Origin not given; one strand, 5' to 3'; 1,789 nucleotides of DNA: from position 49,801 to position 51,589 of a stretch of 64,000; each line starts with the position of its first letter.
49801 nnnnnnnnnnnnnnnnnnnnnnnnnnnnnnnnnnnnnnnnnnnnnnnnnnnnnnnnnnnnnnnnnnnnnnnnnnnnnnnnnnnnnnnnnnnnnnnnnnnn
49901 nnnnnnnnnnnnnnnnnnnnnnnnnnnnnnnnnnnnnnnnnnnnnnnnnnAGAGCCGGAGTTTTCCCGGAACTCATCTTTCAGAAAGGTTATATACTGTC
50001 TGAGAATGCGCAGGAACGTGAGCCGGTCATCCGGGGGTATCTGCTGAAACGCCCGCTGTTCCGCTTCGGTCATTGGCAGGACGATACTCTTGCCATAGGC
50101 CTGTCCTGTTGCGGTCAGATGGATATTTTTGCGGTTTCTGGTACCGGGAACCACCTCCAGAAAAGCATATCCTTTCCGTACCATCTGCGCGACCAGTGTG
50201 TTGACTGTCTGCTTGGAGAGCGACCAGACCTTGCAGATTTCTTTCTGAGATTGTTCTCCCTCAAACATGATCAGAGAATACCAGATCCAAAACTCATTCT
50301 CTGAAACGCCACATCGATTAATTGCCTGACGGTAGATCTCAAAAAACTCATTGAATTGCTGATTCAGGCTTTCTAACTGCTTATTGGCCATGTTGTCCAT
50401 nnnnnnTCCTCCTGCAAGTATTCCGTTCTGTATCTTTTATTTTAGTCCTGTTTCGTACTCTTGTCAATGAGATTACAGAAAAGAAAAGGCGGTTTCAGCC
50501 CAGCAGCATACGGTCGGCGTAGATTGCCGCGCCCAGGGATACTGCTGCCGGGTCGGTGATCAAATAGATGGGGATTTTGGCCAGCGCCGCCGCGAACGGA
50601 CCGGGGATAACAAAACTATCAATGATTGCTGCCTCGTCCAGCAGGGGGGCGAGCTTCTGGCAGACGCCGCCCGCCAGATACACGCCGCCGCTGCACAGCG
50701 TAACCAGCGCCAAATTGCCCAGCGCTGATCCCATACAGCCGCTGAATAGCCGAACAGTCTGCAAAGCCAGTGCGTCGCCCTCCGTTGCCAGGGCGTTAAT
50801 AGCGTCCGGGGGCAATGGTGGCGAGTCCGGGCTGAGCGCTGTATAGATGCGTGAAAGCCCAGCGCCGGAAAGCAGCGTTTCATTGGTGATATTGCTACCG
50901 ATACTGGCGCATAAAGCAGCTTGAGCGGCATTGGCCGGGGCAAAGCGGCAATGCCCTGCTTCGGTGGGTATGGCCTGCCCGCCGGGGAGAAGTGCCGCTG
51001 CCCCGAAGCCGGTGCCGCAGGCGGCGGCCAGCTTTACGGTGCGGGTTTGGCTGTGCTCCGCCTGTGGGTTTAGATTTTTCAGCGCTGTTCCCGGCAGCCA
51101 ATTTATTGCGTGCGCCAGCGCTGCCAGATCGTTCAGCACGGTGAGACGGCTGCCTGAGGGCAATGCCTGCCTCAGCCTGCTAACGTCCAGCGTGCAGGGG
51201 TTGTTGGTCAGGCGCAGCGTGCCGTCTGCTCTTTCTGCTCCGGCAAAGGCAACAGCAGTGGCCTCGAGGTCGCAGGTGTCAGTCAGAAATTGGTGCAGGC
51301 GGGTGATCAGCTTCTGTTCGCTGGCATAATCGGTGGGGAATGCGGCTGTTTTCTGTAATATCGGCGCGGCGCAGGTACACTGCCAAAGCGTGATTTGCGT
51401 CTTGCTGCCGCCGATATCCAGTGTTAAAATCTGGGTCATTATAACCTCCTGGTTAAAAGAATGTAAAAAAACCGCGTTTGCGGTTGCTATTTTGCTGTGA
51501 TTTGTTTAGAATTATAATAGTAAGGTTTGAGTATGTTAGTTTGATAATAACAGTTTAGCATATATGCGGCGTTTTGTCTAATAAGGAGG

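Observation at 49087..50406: MarR-type wHTH fused to a GT8 glycosyltransferase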

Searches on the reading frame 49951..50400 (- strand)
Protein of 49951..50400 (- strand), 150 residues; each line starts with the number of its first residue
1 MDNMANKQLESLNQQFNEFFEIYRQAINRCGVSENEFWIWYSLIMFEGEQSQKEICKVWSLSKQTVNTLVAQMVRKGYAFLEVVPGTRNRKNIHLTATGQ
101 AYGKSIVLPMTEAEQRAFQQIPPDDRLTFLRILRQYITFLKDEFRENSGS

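Call 24: find_homologous_proteins(query=window:49951-50400:-, max_evalue=0.001)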
Query window:49951-50400:- (150 aa): 189 proteins with E <= 0.001 among 193 candidates; the best 120 are listed.
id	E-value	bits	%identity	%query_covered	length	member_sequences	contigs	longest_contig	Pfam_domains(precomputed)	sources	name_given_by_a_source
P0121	8.3e-92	322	100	97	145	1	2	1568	PF12802.14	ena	-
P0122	4.9e-53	197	71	85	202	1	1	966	PF12802.14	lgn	-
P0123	3.9e-52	194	60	96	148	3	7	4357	PF12802.14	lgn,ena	-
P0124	2.0e-51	192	58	97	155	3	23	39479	PF12802.14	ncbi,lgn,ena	-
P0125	2.3e-51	191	60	96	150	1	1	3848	PF12802.14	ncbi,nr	ncbi:MAG: MarR family transcriptional regulator [Clostridium sp.]|nr:MarR family transcriptional reg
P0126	1.3e-50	189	60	96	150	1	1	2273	PF12802.14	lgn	-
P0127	2.2e-50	188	59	96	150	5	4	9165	PF12802.14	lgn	-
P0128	9.7e-50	186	58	96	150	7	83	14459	PF12802.14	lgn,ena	-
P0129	2.0e-49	185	58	96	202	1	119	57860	PF12802.14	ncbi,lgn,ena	-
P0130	3.3e-49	184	55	99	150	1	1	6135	PF12802.14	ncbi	-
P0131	6.0e-49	184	55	97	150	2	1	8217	PF12802.14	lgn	-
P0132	9.7e-49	183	58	96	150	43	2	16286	PF12802.14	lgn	-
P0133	3.2e-48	181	56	93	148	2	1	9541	-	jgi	-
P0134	3.9e-48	181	57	96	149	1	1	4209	PF12802.14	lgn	-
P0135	6.9e-48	180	56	96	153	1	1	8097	PF12802.14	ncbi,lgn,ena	-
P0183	3.4e-45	171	56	96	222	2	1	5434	PF12802.14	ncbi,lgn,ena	-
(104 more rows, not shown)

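Call 34: find_encoding_contigs(protein=P0121, flank=3000, max_places=4)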
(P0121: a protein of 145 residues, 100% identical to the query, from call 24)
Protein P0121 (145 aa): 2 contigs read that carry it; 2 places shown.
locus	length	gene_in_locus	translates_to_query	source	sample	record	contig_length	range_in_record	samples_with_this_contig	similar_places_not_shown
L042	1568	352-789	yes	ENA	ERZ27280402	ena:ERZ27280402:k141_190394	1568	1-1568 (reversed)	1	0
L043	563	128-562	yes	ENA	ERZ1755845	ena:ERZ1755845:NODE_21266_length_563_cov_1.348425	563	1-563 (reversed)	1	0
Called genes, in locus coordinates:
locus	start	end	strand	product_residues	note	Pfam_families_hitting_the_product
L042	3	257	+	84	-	?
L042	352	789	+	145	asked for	PF12802:MarR_2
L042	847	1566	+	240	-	?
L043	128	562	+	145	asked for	PF12802:MarR_2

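Call 38: predict_structure(alignment_id=A2)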
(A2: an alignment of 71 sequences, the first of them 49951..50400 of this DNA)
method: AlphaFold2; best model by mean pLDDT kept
length: 150 residues; sequences in the alignment: 71
mean_pLDDT: 92.6   pTM: 0.82
mean pLDDT of the five models: 92.6, 91.6, 91.1, 90.8, 90.2
residues with pLDDT >= 90: 127; 70-90: 19; 50-70: 3; < 50: 1
segments of 3 or more residues with pLDDT < 50: none
pLDDT, mean of each block of 10 residues (from residue 1): 87 95 94 96 88 93 97 98 85 95 96 96 96 96 78
secondary structure, 60 per line:
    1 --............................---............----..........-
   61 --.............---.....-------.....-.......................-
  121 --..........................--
elements in order: H3-30 H34-45 H52-59 H63-75 E79-83 E91-95 H97-119 H123-148

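Call 40: fold_search(model_id=the predicted structure, library=pdb)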
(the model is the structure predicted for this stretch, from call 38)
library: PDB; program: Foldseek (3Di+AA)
matches with E <= 10: 1867; with E <= 0.001: 266
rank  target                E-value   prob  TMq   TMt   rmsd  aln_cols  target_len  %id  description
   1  3g3z_A                6.3e-07  1.00  0.79  0.83   2.4       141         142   27  The structure of NMB1585, a MarR family regulator from Neisseria meningitidis (released 2009-04-14)
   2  3gfj                  9.2e-07  1.00  0.61  0.64   3.9       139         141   10  Crystal structure of the ST1710 mutant (R89A) protein (released 2009-08-25)
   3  8ylg_B                1.0e-06  1.00  0.66  0.62   4.9       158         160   14  Crystal structure of Burkholderia thailandensis MftR in complex with operator DNA (released 2024-11-13)
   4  1s3j_A                1.3e-06  1.00  0.61  0.63   4.1       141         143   13  X-ray crystal structure of YusO protein from Bacillus subtilis (released 2004-04-13)
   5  8ylg_A                1.5e-06  1.00  0.66  0.62   5.0       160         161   14  Crystal structure of Burkholderia thailandensis MftR in complex with operator DNA (released 2024-11-13)
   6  3gfl                  1.6e-06  1.00  0.61  0.64   3.9       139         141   11  Crystal structure of the ST1710 mutant (R90A) protein (released 2009-08-25)
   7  3gfm                  2.3e-06  1.00  0.61  0.64   3.9       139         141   11  Crystal structure of the ST1710 mutant (K91A) protein (released 2009-08-25)
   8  5hli_A                2.3e-06  1.00  0.51  0.52   5.5       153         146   18  Structure of Disulfide formed AbfR (released 2017-01-25)
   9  2gxg                  2.6e-06  1.00  0.67  0.71   3.5       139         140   10  Crystal structure of EmrR homolog from hyperthermophilic archaea Sulfolobus tokodaii strain7 (released 2007-03-20)
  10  2a61_A                2.6e-06  1.00  0.49  0.51   5.9       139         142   17  The crystal structure of transcriptional regulator Tm0710 from Thermotoga maritima (released 2005-07-19)
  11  3gfi_A                2.9e-06  1.00  0.59  0.61   4.7       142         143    8  Crystal structure of ST1710 complexed with its promoter DNA (released 2009-08-25)
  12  3eco_A                3.1e-06  1.00  0.52  0.57   5.0       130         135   19  Crystal structure of MepR, a transcription regulator of the Staphylococcus aureus multidrug efflux pump MepA (released 2009-02-10)
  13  2yr2_B                3.5e-06  1.00  0.63  0.66   3.8       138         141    8  Crystal Structure of the Hypothetical regulator from Sulfolobus tokodaii (released 2007-10-02)
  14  8za5_B                3.5e-06  1.00  0.64  0.68   4.2       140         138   15  Crystal structure of HsmR (released 2025-10-29)
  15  1s3j_B                3.5e-06  1.00  0.54  0.57   4.8       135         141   16  X-ray crystal structure of YusO protein from Bacillus subtilis (released 2004-04-13)
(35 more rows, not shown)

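Call 41: search_protein_families(library=pfam, proteins=[P0129, P0183], max_evalue=0.001)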
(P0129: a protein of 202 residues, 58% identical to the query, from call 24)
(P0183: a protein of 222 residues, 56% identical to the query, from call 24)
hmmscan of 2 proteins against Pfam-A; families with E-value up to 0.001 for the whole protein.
P0129 (202 aa): 1 family
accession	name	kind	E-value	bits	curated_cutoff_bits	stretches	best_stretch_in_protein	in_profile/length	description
PF12802.13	MarR_2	-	4.3e-06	27.2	27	1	96-139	15-58/61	MarR family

P0183 (222 aa): 1 family
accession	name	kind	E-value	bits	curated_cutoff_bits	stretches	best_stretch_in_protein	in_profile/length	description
PF12802.13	MarR_2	-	5.9e-08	33.2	27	1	105-149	13-57/61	MarR family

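Call 56: search_protein_representatives(alignment_id=A2)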
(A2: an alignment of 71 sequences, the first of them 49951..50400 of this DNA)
Query: 71 sequences, 150 profile positions. Proteins with E-value up to 0.001 (for the whole library): 3436; up to 1e-10: 1439; up to 1e-30: 37. The best 150 are listed.
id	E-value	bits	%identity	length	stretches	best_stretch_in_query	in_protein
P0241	4.9e-60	217.6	-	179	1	4-147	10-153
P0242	3.9e-59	214.7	-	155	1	1-148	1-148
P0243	3.6e-58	211.6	-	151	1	1-148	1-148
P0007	5.1e-56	204.6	-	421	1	5-145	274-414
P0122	4.2e-55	201.6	-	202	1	1-129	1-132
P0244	6.4e-54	197.8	-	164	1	1-148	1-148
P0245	1.7e-53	196.4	-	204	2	2-145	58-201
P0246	4.7e-52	191.7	-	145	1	3-145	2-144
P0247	9.6e-52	190.7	-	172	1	1-105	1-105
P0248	1.4e-49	183.7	-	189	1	9-148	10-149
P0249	4.8e-47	175.5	-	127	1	32-148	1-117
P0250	2.4e-46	173.2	-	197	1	3-146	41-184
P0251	8.4e-46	171.4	-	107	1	6-110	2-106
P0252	2.9e-45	169.7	-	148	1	1-147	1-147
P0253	3.3e-45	169.5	-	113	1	1-111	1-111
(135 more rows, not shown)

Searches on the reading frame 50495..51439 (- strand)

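Call 3: search_protein_families(library=pfam, proteins=[window:50495-51439:-], max_evalue=0.1)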
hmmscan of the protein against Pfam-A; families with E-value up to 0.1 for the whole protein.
window:50495-51439:- (314 aa): 1 family
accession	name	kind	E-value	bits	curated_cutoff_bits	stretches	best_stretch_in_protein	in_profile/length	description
PF02685.22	Glucokinase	-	1.2e-55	189.2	22.1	1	7-310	3-313/314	Glucokinase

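Call 4: search_protein_families(library=ncbifam, proteins=[window:50495-51439:-], max_evalue=0.1)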
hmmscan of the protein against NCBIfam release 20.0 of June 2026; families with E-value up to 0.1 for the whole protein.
window:50495-51439:- (314 aa): 9 families
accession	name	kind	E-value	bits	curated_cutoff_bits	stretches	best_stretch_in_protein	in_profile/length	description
NF001415.0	PRK00292.1-2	equivalog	4.7e-45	154.3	333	1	1-311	1-344/346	glucokinase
NF009073.0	PRK12408.1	subfamily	6.4e-41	140.6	240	1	3-306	17-330/338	glucokinase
NF001416.0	PRK00292.1-3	equivalog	3.6e-37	128.2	383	1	5-312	14-335/339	glucokinase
TIGR00749.1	glk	equivalog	2.7e-32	112.3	225.45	1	6-304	2-314/315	glucokinase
NF010701.0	PRK14101.1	equivalog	7.7e-29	100.4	920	1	6-309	22-330/638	bifunctional transcriptional regulator/glucokinase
NF001417.0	PRK00292.1-4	equivalog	2.8e-28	98.6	468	1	4-308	15-324/342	glucokinase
NF001414.0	PRK00292.1-1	equivalog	5.3e-28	98.2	502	1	4-309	5-314/321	glucokinase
NF007251.0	PRK09698.1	equivalog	0.015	14.5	253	1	128-206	126-204/304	allose kinase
NF005855.0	PRK07777.1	equivalog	0.067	12.5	553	1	57-103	124-170/391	pyridoxal phosphate-dependent aminotransferase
